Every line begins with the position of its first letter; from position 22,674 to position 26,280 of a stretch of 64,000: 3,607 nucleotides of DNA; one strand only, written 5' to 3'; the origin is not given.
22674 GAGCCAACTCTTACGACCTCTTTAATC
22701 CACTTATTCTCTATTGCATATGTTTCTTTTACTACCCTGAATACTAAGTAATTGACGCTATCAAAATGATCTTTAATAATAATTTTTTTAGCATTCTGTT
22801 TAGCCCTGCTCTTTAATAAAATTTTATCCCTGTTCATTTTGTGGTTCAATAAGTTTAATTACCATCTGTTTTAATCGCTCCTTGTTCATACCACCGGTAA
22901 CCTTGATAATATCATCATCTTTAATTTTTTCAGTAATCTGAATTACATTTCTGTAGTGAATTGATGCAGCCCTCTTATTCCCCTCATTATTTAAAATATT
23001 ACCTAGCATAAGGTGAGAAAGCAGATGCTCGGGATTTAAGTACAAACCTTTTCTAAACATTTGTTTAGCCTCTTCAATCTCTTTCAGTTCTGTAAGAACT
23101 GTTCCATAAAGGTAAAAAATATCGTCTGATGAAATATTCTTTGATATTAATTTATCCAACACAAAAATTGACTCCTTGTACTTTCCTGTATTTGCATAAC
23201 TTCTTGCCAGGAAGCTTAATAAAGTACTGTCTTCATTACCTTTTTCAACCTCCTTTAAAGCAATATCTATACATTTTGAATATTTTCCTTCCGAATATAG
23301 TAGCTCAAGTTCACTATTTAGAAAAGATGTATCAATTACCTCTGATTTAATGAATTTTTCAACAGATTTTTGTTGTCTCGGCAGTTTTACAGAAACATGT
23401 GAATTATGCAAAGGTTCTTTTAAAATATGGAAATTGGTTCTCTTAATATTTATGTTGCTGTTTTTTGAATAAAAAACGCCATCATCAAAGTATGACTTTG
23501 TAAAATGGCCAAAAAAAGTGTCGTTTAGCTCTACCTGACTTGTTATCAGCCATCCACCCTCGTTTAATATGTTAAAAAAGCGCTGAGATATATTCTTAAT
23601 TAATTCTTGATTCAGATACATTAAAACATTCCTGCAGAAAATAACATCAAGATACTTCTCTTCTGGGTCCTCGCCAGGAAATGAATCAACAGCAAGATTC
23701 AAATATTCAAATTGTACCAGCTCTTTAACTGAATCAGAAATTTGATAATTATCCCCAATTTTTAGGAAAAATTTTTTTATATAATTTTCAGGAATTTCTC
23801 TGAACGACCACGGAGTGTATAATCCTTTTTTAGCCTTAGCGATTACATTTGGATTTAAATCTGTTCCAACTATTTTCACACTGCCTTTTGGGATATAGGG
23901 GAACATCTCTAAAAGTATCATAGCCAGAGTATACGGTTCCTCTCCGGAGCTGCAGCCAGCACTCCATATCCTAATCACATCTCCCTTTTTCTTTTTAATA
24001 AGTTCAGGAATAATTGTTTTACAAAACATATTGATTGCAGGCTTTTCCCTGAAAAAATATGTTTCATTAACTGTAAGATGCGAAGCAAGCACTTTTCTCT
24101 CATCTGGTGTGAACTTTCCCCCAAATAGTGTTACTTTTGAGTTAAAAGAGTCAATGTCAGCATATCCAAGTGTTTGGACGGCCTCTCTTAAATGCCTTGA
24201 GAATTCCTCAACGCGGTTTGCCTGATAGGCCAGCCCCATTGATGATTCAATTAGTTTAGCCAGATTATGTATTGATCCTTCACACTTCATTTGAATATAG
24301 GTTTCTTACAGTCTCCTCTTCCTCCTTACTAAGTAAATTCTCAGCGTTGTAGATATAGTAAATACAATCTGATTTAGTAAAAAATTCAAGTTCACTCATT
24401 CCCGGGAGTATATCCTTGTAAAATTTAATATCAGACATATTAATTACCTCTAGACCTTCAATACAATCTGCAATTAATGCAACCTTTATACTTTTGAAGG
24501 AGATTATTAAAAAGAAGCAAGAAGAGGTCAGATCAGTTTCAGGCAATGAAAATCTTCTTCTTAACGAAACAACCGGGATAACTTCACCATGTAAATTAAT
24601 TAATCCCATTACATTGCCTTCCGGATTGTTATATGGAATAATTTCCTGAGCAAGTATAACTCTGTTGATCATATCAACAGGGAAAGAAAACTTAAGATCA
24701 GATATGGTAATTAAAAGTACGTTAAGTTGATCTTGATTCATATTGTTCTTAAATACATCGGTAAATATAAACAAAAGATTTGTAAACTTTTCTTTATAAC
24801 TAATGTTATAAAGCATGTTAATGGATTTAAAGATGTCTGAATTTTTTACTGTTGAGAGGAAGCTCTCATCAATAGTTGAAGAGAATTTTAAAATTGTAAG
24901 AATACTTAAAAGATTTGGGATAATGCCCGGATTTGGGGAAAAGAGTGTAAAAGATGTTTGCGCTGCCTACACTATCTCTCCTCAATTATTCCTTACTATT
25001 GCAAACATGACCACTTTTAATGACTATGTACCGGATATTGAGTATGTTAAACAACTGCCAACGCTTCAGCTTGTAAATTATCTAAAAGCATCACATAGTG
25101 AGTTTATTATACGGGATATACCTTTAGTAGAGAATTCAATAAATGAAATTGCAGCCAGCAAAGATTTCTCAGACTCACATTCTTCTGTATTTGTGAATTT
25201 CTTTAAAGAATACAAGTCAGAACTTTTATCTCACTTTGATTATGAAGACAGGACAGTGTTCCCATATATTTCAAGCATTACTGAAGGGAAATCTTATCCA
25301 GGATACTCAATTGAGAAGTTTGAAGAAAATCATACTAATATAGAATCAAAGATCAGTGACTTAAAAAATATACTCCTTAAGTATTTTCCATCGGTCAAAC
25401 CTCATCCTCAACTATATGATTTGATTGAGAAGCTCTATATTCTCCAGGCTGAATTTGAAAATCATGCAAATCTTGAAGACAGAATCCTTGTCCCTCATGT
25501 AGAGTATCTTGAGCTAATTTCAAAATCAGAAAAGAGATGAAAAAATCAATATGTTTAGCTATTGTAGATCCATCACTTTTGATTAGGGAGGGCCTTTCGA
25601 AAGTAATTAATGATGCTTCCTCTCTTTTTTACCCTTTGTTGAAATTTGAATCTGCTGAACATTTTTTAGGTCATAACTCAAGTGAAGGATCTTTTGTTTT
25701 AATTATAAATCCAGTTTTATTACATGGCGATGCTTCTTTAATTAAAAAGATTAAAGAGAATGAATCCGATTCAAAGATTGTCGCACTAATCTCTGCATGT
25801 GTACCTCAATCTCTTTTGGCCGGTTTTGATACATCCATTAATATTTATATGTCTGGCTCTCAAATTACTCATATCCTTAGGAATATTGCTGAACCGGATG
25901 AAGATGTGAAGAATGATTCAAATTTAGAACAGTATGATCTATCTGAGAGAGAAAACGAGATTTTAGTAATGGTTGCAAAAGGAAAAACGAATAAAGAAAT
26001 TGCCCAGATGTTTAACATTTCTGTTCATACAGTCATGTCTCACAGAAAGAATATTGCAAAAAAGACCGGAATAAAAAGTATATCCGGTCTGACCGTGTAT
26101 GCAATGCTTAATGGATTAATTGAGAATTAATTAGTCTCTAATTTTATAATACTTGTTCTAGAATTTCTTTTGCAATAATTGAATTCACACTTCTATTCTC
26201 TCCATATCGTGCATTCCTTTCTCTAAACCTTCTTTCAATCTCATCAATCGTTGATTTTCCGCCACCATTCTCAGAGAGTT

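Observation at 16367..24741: Complete Wsp/ACF-like chemosensory operon in a non-flagellated Bacteroidales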

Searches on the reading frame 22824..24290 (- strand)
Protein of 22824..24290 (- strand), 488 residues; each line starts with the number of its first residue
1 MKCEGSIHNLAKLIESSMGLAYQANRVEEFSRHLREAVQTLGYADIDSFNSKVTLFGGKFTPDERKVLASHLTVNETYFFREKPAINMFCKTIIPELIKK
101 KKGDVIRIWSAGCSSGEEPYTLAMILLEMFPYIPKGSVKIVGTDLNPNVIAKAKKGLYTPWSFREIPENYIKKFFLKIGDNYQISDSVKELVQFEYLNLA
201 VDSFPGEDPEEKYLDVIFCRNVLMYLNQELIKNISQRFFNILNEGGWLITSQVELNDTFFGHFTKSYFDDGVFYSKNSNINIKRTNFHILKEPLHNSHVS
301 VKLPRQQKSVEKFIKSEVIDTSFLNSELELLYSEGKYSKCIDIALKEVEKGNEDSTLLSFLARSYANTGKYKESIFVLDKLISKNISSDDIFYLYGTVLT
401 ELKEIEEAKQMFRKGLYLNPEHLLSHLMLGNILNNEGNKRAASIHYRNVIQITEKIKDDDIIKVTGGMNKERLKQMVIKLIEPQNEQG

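Call 3: search_protein_families(library=pfam, proteins=[window:22824-24290:-])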
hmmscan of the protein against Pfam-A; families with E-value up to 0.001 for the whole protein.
window:22824-24290:- (488 aa): 10 families
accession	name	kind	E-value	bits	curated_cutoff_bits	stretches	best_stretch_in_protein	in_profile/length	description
PF01739.24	CheR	-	5.1e-50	170.1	27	1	75-252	1-175/195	CheR methyltransferase, SAM binding domain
PF13181.12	TPR_8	-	6.2e-12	45.1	25.7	1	391-422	3-34/34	Tetratricopeptide repeat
PF12895.13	ANAPC3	-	4.8e-09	36.8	27.2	1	350-413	20-80/82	Anaphase-promoting complex, cyclosome, subunit 3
PF07719.23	TPR_2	-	3.3e-08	33.5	27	0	391-422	3-34/34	Tetratricopeptide repeat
PF00515.34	TPR_1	-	1e-06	28.7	27.8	0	396-422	8-34/34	Tetratricopeptide repeat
PF13431.12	TPR_17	-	9.5e-06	25.9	24.4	0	412-439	2-29/34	Tetratricopeptide repeat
PF13374.12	TPR_10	-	7.9e-05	23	27.5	0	428-455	7-34/42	Tetratricopeptide repeat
PF08242.18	Methyltransf_12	-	8.5e-05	23.7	30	0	196-248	50-98/98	Methyltransferase domain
PF13428.12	TPR_14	-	0.00055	20.8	23.5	0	360-396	6-42/44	Tetratricopeptide repeat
PF13174.12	TPR_6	-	0.0007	20.5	26.3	0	361-384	6-29/33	Tetratricopeptide repeat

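Call 66: search_protein_families(library=ncbifam, proteins=[window:22824-24290:-], max_evalue=0.00001)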
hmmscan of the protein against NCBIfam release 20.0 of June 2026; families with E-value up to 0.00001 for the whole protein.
window:22824-24290:- (488 aa): 3 families
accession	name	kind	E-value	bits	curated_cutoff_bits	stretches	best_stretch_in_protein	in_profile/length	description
NF007902.0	PRK10611.1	equivalog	1.9e-30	106.1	435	1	38-254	55-264/287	protein-glutamate O-methyltransferase CheR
NF040959.1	MamA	equivalog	8.6e-10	38.4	200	1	334-452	84-202/204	magnetosome protein MamA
TIGR02917.1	PEP_TPR_lipo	equivalog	1.1e-07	30.2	312.2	1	329-454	677-801/899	XrtA/PEP-CTERM system TPR-repeat protein PrsT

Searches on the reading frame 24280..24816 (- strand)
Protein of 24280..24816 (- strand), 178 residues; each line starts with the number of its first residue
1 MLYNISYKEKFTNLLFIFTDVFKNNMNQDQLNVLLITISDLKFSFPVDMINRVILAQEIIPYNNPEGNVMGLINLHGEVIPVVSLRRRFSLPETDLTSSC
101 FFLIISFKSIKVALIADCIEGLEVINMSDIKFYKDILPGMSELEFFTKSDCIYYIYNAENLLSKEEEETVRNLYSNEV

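Call 3: search_protein_families(library=pfam, proteins=[window:24280-24816:-])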
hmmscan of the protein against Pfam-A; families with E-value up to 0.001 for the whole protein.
window:24280-24816:- (178 aa): 1 family
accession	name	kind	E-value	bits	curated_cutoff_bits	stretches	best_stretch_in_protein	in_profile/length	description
PF01584.24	CheW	-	6.9e-17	61.8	23.5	1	33-133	2-102/138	CheW-like domain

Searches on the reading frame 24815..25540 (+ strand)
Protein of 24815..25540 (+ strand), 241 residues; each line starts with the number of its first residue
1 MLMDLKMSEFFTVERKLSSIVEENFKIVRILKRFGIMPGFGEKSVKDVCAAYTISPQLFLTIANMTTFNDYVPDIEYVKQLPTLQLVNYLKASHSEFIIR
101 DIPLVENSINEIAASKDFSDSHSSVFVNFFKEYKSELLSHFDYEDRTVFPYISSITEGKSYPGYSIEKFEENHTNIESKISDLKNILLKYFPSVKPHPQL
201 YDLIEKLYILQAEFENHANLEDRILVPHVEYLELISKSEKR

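Call 3: search_protein_families(library=pfam, proteins=[window:24815-25540:+])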
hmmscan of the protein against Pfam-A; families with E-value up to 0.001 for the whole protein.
window:24815-25540:+ (241 aa): 1 family
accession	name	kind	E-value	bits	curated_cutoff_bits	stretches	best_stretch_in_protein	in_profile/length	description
PF01814.28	Hemerythrin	-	6.2e-09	36.9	25.3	1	118-228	27-126/127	Hemerythrin HHE cation binding domain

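Call 66: search_protein_families(library=ncbifam, proteins=[window:24815-25540:+], max_evalue=0.00001)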
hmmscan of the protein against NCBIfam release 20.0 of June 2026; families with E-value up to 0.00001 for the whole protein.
window:24815-25540:+ (241 aa): 1 family
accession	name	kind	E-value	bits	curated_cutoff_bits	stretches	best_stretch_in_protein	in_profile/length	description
TIGR03652.1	FeS_repair_RIC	equivalog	8.5e-14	51.9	204.7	1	18-228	2-215/216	iron-sulfur cluster repair di-iron protein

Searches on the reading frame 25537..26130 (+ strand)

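Call 3: search_protein_families(library=pfam, proteins=[window:25537-26130:+])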
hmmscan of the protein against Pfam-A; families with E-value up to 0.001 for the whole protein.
window:25537-26130:+ (197 aa): 5 families
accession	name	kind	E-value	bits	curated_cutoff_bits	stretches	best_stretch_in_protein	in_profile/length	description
PF00196.25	GerE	-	1.5e-16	60.2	23.5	1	135-189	3-57/57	Bacterial regulatory proteins, luxR family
PF08281.18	Sigma70_r4_2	-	2.7e-07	30.6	25.7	1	135-171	11-48/54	Sigma-70, region 4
PF13384.12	HTH_23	-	4.3e-05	23.6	24.6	1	141-173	9-41/50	Homeodomain-like domain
PF04545.22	Sigma70_r4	-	6.2e-05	22.9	24.1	1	135-172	5-43/50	Sigma-70, region 4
PF02796.21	HTH_7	-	0.00076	20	23.8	0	138-166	10-38/45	Helix-turn-helix domain of resolvase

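Call 66: search_protein_families(library=ncbifam, proteins=[window:25537-26130:+], max_evalue=0.00001)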
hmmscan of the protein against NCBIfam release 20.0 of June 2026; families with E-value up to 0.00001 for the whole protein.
window:25537-26130:+ (197 aa): 18 families
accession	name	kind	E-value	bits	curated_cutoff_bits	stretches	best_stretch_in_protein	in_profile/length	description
NF052445.1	RespRegMctR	equivalog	1.5e-17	63.7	300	1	128-194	138-204/205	two-component system response regulator MctR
TIGR03020.2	EpsA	equivalog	6.9e-12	45.5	170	1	126-179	179-235/247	XrtB/PEP-CTERM-associated transcriptional regulator EpsA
NF052366.1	photon_PedR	equivalog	1.9e-10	40.8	120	1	134-193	2-61/74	photosynthetic electron transport-dependent transcriptional regulator PedR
NF006900.1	PRK09390.1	equivalog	3.7e-10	39.7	255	1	2-191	2-199/203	response regulator FixJ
NF011896.0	PRK15369.1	equivalog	4.4e-10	39.5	242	1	127-191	142-206/211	two component system response regulator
NF007935.0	PRK10651.1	equivalog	6.5e-10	38.5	250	1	109-189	133-210/216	two-component system response regulator NarL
NF007561.1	PRK10188.1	equivalog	1.2e-09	37.9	350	1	133-195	178-240/240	quorum-sensing transcriptional regulator SdiA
NF007018.1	PRK09483.1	equivalog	1.6e-09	37.7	280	1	129-196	143-210/217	UvrY/SirA/GacA family response regulator transcription factor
NF007403.0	PRK09935.1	equivalog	1.9e-09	37.4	271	1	129-194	144-209/210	fimbria biosynthesis transcriptional regulator FimZ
NF040749.1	tetrathio_RR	equivalog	3.3e-09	36.7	290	1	123-186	121-185/191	tetrathionate respiration response regulator TtrR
TIGR03541.1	reg_near_HchA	equivalog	5e-09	36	215.6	1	129-193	166-230/232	PA1136 family autoinducer-binding transcriptional regulator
NF011940.0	PRK15411.1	equivalog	2.6e-08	33.9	162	1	108-178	111-181/207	transcriptional regulator RcsA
NF047921.1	TranRegEcpR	equivalog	3.5e-08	33.7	300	1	17-177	20-171/180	ECP biosynthesis operon DNA-binding transcriptional regulator EcpR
NF007505.1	PRK10100.1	equivalog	7.7e-08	32.2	250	1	127-181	137-191/204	biofilm master transcriptional regulator CsgD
NF047402.1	TransRegVisN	equivalog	9.5e-08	31.6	250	1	131-195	182-246/246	transcriptional regulator VisN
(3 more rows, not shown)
